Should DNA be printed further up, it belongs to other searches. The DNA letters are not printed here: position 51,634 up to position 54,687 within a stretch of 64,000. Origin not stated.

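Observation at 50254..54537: Acidic low-complexity protein plus TraG/VirD4/HerA-like ATPase inserted into the ribosomal supercluster between map and ndk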

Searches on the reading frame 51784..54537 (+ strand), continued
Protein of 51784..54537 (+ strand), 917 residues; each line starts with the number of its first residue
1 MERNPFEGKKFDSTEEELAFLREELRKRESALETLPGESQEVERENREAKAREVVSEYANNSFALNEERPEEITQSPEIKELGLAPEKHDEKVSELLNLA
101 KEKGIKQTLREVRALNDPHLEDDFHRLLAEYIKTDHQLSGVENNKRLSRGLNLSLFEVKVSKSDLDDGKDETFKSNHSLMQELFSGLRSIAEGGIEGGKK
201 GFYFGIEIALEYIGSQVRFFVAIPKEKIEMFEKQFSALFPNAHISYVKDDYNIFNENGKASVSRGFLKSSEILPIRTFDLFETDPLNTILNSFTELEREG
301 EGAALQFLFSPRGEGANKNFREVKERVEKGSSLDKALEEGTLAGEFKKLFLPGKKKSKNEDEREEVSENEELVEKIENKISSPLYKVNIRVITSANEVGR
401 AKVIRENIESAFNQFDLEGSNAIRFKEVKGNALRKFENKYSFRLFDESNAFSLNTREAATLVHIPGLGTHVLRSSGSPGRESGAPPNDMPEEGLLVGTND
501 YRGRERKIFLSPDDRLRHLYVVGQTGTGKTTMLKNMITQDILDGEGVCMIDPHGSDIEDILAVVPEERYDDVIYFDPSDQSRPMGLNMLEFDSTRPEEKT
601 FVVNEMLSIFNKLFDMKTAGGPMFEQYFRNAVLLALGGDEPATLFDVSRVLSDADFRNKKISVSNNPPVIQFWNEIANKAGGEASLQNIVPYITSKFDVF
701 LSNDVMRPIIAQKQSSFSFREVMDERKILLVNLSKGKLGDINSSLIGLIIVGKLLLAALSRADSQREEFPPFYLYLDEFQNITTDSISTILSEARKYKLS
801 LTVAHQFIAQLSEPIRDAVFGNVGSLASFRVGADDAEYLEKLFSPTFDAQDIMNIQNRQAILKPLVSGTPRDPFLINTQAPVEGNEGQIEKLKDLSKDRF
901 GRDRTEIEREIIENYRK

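Call 32: predict_structure(alignment_id=A1)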
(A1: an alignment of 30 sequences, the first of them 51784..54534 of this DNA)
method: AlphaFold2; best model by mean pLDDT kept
length: 917 residues; sequences in the alignment: 30
mean_pLDDT: 76.7   pTM: 0.52
mean pLDDT of the five models: 76.7, 74.6, 73.6, 72.1, 69.0
residues with pLDDT >= 90: 175; 70-90: 496; 50-70: 164; < 50: 82
segments of 3 or more residues with pLDDT < 50: 62-82, 162-170, 195-199, 341-366, 468-481
pLDDT, mean of each block of 10 residues (from residue 1): 54 66 75 57 67 68 43 44 56 75 75 78 77 65 66 75 44 77 84 50 83 72 83 82 70 76 91 88 82 76 89 79 85 73 44 42 52 88 90 89 91 88 90 72 76 91 66 31 70 90 80 86 88 94 94 87 95 90 88 80 82 65 84 84 85 87 86 81 73 77 80 89 94 67 75 84 70 84 56 72 81 66 81 87 75 87 86 88 91 94 90 78
secondary structure, 60 per line:
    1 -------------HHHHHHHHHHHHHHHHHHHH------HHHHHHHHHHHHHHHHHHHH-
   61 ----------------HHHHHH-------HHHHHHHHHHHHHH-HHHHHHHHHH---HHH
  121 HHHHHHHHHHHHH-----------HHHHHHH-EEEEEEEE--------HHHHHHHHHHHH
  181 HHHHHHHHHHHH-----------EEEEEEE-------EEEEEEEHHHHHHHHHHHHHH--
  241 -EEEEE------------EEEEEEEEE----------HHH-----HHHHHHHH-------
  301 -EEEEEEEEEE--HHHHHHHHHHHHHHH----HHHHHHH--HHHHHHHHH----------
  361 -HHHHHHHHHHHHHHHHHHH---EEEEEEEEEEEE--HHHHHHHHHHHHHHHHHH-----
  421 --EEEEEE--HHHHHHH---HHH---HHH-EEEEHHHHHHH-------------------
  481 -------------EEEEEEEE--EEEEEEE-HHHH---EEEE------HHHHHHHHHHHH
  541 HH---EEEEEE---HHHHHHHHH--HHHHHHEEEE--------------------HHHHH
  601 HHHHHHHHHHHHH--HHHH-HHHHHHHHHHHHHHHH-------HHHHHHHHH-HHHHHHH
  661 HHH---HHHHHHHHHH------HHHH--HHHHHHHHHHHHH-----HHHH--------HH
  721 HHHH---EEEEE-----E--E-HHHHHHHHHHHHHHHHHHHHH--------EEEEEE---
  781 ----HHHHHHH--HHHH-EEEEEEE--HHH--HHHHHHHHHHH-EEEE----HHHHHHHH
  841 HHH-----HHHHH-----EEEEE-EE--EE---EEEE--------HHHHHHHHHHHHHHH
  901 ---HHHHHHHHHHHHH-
elements in order (helices of 4 or more, strands of 3 or more residues): H14-33 H40-59 H77-82 H90-103 H105-114 H118-133 H145-151 E153-160 H169-192 E204-210 E218-224 H225-238 E242-246 E259-267 H286-293 E302-311 H314-328 H333-339 H342-350 H362-380 E384-395 H398-415 E423-428 H431-437 E451-454 H455-461 E494-501 E504-510 H512-515 E519-522 H529-542 E546-551 H555-563 H566-571 E572-575 H596-613 H616-619 H621-636 H644-652 H654-663 H667-676 H683-686 H689-701 H707-710 H719-724 E728-732 H743-763 E772-777 H785-791 H794-797 E799-805 H813-823 E825-828 H833-843 H849-853 E859-863 E874-877 H886-900 H904-916

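Call 35: search_solved_structures(query=A1, max_evalue=0.01, show_alignments=1)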
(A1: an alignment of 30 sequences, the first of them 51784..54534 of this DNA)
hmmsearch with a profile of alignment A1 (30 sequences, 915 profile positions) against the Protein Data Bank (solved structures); distinct sequences matched with E-value up to 0.01: 2.
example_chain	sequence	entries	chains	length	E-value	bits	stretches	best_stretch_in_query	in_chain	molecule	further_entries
1gl6_A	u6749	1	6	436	0.0004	21.6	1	504-551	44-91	ATPASE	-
1e9r_A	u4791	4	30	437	0.0004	21.6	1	504-551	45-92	CONJUGAL TRANSFER PROTEIN TRWB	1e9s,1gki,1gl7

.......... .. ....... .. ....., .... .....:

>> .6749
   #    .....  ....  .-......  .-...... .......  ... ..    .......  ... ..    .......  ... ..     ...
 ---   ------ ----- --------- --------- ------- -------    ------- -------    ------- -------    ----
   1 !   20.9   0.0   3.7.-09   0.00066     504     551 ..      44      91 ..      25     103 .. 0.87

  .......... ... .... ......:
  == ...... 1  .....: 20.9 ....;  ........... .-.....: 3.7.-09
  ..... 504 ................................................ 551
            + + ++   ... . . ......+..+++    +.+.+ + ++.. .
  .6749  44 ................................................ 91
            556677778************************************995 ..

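Call 36: fold_search(model_id=the predicted structure, library=pdb)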
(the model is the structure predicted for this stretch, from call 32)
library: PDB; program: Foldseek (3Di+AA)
matches with E <= 10: 819; with E <= 0.001: 101
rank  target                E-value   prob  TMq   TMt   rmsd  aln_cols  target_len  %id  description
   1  7o42_A                2.7e-16  1.00  0.39  0.38  11.1       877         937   12  TrwK/VirB4unbound trimer of dimers complex (with Hcp1) from the R388 type IV secretion system determined by cryo-EM. (released 2022-06-22)
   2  8rtd_O                4.6e-16  1.00  0.39  0.44  12.0       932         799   11  Stalk-Arches-IMC structure from the fully-assembled R388 type IV secretion system determined by cryo-EM. (released 2024-06-19)
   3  8rtd_T                6.8e-16  1.00  0.39  0.43  11.9       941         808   11  Stalk-Arches-IMC structure from the fully-assembled R388 type IV secretion system determined by cryo-EM. (released 2024-06-19)
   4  8rtd_g                7.8e-16  1.00  0.38  0.44  10.7       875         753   12  Stalk-Arches-IMC structure from the fully-assembled R388 type IV secretion system determined by cryo-EM. (released 2024-06-19)
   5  8rtd_P                1.5e-15  1.00  0.38  0.43  10.5       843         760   12  Stalk-Arches-IMC structure from the fully-assembled R388 type IV secretion system determined by cryo-EM. (released 2024-06-19)
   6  7o43_B                3.3e-15  1.00  0.39  0.44  10.2       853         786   11  TrwK/VirB4unbound dimer complex from R388 type IV secretion system determined by cryo-EM. (released 2022-06-22)
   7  7o42_E                1.1e-14  1.00  0.37  0.36  11.6       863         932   10  TrwK/VirB4unbound trimer of dimers complex (with Hcp1) from the R388 type IV secretion system determined by cryo-EM. (released 2022-06-22)
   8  7o43_A                1.5e-13  1.00  0.36  0.41  13.0       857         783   12  TrwK/VirB4unbound dimer complex from R388 type IV secretion system determined by cryo-EM. (released 2022-06-22)
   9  8rtd_V                2.8e-13  1.00  0.33  0.41  11.4       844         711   11  Stalk-Arches-IMC structure from the fully-assembled R388 type IV secretion system determined by cryo-EM. (released 2024-06-19)
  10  8rtb_A                1.0e-12  1.00  0.36  0.42  12.2       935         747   10  Extended inner membrane complex (IMC) protomer structure (TrwM/VirB3-TrwK/VirB4-TrwI/VirB6-TrwG/VirB8-TrwE/VirB10) fro (released 2024-06-19)
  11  8rtb_B                5.2e-12  1.00  0.32  0.41  12.5       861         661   10  Extended inner membrane complex (IMC) protomer structure (TrwM/VirB3-TrwK/VirB4-TrwI/VirB6-TrwG/VirB8-TrwE/VirB10) fro (released 2024-06-19)
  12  7o41_B                7.3e-12  1.00  0.35  0.44  11.5       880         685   10  Hexameric composite model of the Inner Membrane Complex (IMC) with the Arches from the fully-assembled R388 type IV se (released 2022-06-22)
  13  7o41_A                1.0e-11  1.00  0.36  0.42  13.2       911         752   11  Hexameric composite model of the Inner Membrane Complex (IMC) with the Arches from the fully-assembled R388 type IV se (released 2022-06-22)
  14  9x1m_A                2.1e-11  1.00  0.27  0.40  17.1       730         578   12  The cryo-EM structure of HerA-NurA complex with AMPPNP and dsDNA from Thermococcus kodakarensis (released 2026-02-04)
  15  8dol_D                2.7e-10  1.00  0.32  0.52   6.8       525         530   11  Mechanism of regulation of the Helicobacter pylori Cagbeta ATPase by CagZ (released 2023-02-15)
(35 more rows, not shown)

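Call 53: find_related_loci(query=A1, collection=viral_contigs, flank=8000)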
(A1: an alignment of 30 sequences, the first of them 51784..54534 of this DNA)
Query A1 (917 aa) in viral_contigs; peptide patterns used: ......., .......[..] (x = any residue, [..] = any of these).
215 stretches matched a pattern; 6 encode a relative of the query (tblastn E <= 1e-3); 6 distinct loci.
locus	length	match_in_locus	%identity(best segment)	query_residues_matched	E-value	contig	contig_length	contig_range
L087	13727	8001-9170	35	488-881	1e-62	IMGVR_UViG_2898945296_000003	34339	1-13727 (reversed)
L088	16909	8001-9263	34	484-914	8e-60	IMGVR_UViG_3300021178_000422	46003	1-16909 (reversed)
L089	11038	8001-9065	36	514-881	2e-58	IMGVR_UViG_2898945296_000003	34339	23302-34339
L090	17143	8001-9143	34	513-911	2e-50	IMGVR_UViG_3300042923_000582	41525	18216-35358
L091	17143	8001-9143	34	513-911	2e-48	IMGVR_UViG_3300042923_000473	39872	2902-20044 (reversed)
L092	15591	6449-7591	33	513-911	2e-48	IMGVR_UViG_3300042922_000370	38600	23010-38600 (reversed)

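Call 66: search_protein_families(library=pfam, proteins=[L088:8052-9290:+, L088:6415-7266:+, L088:10330-11268:+, L088:3167-4312:+, L090:2092-5772:+, L090:7920-9194:+, L090:9194-9952:+, L090:6961-7620:+, L090:6307-6912:+, L090:5889-6305:+], max_evalue=0.001)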
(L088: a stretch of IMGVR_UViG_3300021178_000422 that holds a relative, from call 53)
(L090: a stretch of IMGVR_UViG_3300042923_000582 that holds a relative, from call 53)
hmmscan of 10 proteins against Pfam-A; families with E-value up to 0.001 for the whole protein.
L088:8052-9290:+ (412 aa): 2 families
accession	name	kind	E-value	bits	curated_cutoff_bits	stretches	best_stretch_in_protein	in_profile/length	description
PF12696.13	TraG-D_C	-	2.8e-05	24.5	22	1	266-326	3-68/126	TraM recognition site of TraD and TraG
PF02534.20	T4SS-DNA_transf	-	0.0007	19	20.1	0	174-322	216-366/468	Type IV secretory system Conjugative DNA transfer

L088:6415-7266:+ (283 aa): 0 families

L088:10330-11268:+ (312 aa): 0 families

L088:3167-4312:+ (381 aa): 0 families

L090:2092-5772:+ (1226 aa): 0 families

L090:7920-9194:+ (424 aa): 0 families

L090:9194-9952:+ (252 aa): 1 family
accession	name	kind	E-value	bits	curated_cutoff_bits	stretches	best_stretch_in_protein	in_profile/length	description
PF13814.12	Replic_Relax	-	6.1e-15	56.2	25.3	1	13-204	3-183/191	Replication-relaxation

L090:6961-7620:+ (219 aa): 3 families
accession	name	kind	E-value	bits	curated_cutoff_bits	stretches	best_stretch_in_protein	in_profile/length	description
PF17836.7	PglD_N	-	1.9e-20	73.6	23.4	1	5-81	1-78/78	PglD N-terminal domain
PF00132.30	Hexapep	-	3.3e-15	55.5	27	3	103-136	1-34/36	Bacterial transferase hexapeptide (six repeats)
PF25084.1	LbH_EIF2B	-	4.5e-06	27.1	54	1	98-183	16-104/105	EIF2B subunit epsilon LbH domain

L090:6307-6912:+ (201 aa): 1 family
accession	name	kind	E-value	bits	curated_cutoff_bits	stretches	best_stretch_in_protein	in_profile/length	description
PF01832.25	Glucosaminidase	-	5.9e-34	117.8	30.2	1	11-140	3-123/123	Mannosyl-glycoprotein endo-beta-N-acetylglucosaminidase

L090:5889-6305:+ (138 aa): 1 family
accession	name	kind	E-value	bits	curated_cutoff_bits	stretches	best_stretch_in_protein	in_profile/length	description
PF05105.17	Phage_holin_4_1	-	1.5e-37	128.7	22.2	1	23-132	4-116/116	Bacteriophage holin family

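Call 76: search_protein_families(library=pfam, proteins=[L061:1017-2723:+, L061:6722-7618:+, L070:7059-7385:+, L042:7166-8464:+, L065:5514-7040:-, L080:5311-7203:-, L068:1549-2430:-, L065:7094-8125:+, L070:19121-20167:+, L038:13550-14005:-], max_evalue=0.001)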
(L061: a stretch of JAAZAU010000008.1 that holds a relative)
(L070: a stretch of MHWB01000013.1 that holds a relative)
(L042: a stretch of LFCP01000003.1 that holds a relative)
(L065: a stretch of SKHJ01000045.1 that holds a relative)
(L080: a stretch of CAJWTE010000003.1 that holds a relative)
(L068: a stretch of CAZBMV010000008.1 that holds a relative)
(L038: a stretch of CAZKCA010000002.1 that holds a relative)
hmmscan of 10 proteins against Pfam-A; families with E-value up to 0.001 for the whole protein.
L061:1017-2723:+ (568 aa): 2 families
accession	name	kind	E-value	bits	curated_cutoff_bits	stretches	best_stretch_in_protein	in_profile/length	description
PF00905.27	Transpeptidase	-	1.6e-52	179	22.1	1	231-541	1-282/299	Penicillin binding protein transpeptidase domain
PF03717.20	PBP_dimer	-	2.3e-05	25.3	24.4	1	125-191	107-178/180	Penicillin-binding Protein dimerisation domain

L061:6722-7618:+ (298 aa): 1 family
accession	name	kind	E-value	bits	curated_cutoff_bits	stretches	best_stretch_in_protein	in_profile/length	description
PF01795.25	Methyltransf_5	-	1e-94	318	27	1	2-296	3-309/309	MraW methylase family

L070:7059-7385:+ (108 aa): 0 families

L042:7166-8464:+ (432 aa): 2 families
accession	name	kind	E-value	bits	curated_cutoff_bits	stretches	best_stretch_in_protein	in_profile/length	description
PF08245.18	Mur_ligase_M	-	3.9e-19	69.8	24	1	30-251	1-199/200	Mur ligase middle domain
PF02875.26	Mur_ligase_C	-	5e-19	69.8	28.4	1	274-399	1-126/127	Mur ligase, glutamate ligase domain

L065:5514-7040:- (508 aa): 5 families
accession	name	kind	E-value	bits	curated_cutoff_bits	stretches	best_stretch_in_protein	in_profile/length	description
PF00275.25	EPSP_synthase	-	1e-43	150.1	22.8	1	81-495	2-417/417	EPSP synthase (3-phosphoshikimate 1-carboxyvinyltransferase)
PF01381.28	HTH_3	-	5.2e-13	49.3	23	1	17-65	1-49/55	Helix-turn-helix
PF13560.12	HTH_31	-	4.7e-10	40.1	27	1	13-64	2-54/64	Helix-turn-helix domain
PF12844.13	HTH_19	-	5.1e-09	36.3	30.2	1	14-62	1-49/64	Helix-turn-helix domain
PF13744.12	HTH_37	-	0.00067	19.8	27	0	13-51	19-57/80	Helix-turn-helix domain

L080:5311-7203:- (630 aa): 0 families

L068:1549-2430:- (293 aa): 2 families
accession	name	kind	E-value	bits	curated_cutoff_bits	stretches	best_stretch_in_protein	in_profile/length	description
PF00551.24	Formyl_trans_N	-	1.7e-31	109.8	26.1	1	17-168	8-158/181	Formyl transferase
PF02911.23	Formyl_trans_C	-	6.6e-09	36.3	21.1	1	217-263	1-45/100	Formyl transferase, C-terminal domain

L065:7094-8125:+ (343 aa): 4 families
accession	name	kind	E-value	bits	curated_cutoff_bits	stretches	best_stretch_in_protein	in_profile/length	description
PF06723.19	MreB_Mbl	-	4.1e-130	433.8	27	1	15-337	3-326/327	MreB/Mbl protein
PF14450.12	FtsA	-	6.7e-13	49.5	31.8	1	160-317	2-112/127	Cell division protein FtsA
PF00012.26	HSP70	-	5e-12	45.3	20.6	1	106-215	135-250/599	Hsp70 protein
PF00022.25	Actin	-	3e-10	39.7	27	1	39-204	31-191/410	Actin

L070:19121-20167:+ (348 aa): 1 family
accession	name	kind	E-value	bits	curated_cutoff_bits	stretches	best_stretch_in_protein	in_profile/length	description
PF02646.22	RmuC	-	3.8e-52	177.6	26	1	40-319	2-271/291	RmuC family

L038:13550-14005:- (151 aa): 2 families
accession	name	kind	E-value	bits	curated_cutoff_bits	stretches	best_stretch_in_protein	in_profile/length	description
PF09424.15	YqeY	-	5.3e-41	140.5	27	1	5-150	2-143/143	Yqey-like protein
PF02637.23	GatB_Yqey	-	7.2e-05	23.1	27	1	111-150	109-148/148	GatB domain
